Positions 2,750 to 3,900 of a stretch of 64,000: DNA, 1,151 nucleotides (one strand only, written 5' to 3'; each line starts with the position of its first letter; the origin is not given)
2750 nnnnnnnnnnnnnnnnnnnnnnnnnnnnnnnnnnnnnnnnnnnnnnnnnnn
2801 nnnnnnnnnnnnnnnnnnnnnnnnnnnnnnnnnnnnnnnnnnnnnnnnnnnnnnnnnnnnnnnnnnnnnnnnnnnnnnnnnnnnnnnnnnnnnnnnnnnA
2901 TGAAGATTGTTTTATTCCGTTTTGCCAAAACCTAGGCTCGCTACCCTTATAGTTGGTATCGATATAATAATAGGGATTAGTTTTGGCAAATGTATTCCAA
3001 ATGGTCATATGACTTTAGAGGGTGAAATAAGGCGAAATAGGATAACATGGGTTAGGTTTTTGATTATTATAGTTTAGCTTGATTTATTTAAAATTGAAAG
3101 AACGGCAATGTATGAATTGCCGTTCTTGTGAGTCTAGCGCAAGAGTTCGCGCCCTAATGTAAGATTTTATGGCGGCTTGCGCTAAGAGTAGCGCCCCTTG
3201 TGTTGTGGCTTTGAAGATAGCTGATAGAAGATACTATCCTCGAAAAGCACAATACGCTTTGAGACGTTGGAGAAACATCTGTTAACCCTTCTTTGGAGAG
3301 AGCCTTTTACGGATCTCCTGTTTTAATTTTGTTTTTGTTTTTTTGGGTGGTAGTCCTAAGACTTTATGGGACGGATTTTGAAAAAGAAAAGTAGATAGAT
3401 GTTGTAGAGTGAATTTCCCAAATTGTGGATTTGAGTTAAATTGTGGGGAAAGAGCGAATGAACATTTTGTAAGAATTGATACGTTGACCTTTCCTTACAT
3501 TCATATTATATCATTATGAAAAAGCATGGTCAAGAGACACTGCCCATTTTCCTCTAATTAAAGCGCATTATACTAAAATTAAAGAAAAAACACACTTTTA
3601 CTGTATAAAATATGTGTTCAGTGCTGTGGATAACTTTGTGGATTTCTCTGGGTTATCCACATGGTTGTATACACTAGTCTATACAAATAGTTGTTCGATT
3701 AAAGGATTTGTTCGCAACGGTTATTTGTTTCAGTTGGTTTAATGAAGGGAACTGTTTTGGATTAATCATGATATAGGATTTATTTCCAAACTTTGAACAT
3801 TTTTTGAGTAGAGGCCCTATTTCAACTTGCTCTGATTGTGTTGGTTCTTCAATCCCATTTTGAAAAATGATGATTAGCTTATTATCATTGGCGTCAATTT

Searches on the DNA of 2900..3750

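Call 63: search_rna_families(source=window, start=2900, end=3750, threshold=evalue, max_evalue=1)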
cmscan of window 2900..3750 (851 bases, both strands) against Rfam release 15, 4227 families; matches with E-value up to 1: 1.
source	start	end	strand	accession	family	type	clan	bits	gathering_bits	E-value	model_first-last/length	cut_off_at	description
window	3023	3137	+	RF00558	L20_leader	Cis-reg; leader;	-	20.9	58.7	0.18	1-127/127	no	Ribosomal protein L20 leader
